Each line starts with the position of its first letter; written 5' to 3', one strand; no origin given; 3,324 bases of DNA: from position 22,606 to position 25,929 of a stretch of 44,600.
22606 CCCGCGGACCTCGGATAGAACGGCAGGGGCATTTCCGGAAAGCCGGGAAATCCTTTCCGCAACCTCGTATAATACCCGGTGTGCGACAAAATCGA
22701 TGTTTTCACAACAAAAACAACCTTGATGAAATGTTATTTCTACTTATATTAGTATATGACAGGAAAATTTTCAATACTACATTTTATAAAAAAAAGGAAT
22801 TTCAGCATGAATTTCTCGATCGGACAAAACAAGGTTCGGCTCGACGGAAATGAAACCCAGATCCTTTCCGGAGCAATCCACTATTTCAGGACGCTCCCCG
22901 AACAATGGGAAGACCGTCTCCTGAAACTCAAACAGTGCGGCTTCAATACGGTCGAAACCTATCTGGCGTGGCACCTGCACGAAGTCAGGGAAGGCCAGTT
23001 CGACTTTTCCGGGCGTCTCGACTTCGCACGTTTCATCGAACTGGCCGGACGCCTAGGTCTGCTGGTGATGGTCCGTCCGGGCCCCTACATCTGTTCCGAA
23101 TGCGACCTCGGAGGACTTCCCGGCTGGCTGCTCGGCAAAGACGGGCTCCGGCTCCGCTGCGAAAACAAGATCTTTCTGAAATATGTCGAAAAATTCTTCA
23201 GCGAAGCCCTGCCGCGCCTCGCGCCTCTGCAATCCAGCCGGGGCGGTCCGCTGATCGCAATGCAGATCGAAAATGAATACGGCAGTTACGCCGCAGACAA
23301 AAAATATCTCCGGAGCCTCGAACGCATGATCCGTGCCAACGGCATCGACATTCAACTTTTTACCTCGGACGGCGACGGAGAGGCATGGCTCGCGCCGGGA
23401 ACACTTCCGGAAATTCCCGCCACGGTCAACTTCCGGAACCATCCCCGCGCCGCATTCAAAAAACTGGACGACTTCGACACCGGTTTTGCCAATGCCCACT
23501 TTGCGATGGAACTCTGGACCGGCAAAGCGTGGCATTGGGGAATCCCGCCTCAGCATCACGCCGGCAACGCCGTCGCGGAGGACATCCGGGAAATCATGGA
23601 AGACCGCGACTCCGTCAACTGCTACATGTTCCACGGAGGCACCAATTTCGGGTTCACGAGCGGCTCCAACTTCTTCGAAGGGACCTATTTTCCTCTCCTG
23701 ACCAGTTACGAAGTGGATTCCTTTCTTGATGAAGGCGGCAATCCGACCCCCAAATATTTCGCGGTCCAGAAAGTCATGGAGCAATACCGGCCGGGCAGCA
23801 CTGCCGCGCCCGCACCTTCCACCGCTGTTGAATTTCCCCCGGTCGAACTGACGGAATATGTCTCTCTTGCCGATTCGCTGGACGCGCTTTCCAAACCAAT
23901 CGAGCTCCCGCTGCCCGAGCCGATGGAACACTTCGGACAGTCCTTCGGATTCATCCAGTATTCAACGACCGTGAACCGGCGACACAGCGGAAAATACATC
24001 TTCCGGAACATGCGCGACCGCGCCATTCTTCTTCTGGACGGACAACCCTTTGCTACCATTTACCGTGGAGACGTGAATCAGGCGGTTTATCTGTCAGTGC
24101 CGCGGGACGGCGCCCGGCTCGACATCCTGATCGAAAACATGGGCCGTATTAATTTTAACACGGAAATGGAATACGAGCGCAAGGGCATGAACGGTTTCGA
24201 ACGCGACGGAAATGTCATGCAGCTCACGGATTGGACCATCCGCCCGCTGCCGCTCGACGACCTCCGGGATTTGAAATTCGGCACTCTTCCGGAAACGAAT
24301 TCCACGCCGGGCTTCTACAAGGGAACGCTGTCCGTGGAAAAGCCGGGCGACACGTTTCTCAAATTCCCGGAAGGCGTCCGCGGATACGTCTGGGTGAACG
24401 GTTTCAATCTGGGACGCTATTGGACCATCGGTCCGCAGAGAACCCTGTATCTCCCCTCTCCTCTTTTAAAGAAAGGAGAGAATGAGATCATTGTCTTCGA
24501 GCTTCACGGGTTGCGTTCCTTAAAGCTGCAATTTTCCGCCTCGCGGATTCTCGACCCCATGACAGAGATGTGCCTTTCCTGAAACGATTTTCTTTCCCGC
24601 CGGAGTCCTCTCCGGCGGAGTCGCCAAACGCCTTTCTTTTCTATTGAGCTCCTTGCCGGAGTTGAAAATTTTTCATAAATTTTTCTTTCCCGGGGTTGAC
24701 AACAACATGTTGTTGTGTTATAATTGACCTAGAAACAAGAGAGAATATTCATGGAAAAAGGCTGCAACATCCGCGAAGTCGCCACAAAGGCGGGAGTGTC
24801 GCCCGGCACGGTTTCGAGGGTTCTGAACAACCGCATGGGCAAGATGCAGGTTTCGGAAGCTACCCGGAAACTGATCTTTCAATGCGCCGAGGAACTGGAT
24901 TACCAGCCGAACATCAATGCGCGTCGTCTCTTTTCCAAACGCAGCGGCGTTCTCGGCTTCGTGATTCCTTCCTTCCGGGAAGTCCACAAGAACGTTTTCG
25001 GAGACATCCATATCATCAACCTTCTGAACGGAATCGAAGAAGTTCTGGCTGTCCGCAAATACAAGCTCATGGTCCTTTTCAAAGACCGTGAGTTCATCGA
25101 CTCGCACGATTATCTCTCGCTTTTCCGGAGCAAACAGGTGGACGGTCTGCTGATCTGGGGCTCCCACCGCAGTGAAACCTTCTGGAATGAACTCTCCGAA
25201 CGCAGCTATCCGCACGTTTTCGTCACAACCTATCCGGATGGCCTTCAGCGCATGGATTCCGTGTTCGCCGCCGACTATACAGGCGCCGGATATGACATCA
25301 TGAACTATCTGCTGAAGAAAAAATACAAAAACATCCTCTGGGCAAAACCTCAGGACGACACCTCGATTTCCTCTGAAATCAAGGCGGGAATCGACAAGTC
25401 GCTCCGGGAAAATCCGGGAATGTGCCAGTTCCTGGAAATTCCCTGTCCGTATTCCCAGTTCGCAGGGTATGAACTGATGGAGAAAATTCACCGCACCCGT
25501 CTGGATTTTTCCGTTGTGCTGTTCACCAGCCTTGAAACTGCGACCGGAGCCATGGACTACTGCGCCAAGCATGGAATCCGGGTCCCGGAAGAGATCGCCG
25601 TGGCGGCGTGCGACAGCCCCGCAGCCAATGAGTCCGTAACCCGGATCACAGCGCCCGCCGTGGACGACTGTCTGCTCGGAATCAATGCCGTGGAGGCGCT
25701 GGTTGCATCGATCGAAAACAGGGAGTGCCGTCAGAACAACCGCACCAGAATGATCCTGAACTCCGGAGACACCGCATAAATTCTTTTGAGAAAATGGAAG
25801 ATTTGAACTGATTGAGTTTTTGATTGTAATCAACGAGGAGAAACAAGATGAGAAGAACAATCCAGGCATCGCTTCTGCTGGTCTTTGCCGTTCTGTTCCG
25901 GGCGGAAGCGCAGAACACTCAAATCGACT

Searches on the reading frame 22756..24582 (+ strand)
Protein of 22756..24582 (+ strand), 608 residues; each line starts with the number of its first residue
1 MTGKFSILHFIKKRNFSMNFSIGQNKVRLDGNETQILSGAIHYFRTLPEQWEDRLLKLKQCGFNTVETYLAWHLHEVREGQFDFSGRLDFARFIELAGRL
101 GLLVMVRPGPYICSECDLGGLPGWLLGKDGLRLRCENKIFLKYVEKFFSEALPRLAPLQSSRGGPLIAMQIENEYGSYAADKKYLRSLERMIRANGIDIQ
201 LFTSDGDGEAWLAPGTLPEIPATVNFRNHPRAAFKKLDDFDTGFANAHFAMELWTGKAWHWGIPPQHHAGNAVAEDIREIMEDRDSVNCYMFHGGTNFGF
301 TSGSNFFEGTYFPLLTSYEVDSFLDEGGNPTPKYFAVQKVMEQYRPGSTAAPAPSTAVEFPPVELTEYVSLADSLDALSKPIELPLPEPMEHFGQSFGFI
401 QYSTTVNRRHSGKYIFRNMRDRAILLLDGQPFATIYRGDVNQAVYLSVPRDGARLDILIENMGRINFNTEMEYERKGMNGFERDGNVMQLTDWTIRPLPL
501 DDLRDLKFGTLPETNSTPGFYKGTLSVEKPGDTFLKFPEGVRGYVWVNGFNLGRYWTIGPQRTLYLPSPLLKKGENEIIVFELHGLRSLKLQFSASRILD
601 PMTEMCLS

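Call 6: search_protein_families(library=pfam, proteins=[window:22756-24582:+], max_evalue=0.01)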
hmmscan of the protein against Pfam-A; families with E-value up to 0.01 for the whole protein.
window:22756-24582:+ (608 aa): 5 families
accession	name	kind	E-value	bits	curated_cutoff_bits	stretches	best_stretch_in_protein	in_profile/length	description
PF01301.25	Glyco_hydro_35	-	2.1e-98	330.3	27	1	29-343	4-318/319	Glycosyl hydrolases family 35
PF21467.3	BetaGal_gal-bd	-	6.8e-24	84.2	27.3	1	518-576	1-62/62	Beta-galactosidase, galactose-binding domain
PF21317.3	BetaGal_ABD_1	-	3.3e-19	69.3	27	1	387-498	1-112/113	Beta-galactosidase, first all-beta domain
PF02449.21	Glyco_hydro_42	-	2e-05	24.6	21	1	48-127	9-78/376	Beta-galactosidase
PF13364.12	BetaGal_ABD2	-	0.00093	20.4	23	1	516-580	34-104/112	Beta-galactosidase second all-beta domain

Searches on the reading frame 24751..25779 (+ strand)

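Call 6: search_protein_families(library=pfam, proteins=[window:24751-25779:+], max_evalue=0.01)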
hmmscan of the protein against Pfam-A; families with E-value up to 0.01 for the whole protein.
window:24751-25779:+ (342 aa): 5 families
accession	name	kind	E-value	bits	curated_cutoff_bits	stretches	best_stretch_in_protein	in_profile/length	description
PF00356.27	LacI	-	1.1e-16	60.8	27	1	7-54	2-46/46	Bacterial regulatory proteins, lacI family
PF13377.12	Peripla_BP_3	-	4e-11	43.7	26.5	1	185-331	2-155/167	Periplasmic binding protein-like domain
PF00532.27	Peripla_BP_1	-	2.7e-09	37.4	22.2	1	90-325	18-266/281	Periplasmic binding proteins and sugar binding domain of LacI family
PF13936.12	HTH_38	-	0.00023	21.3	27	1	2-25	18-41/44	Helix-turn-helix domain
PF01381.28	HTH_3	-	0.0031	17.9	23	1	2-28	7-33/55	Helix-turn-helix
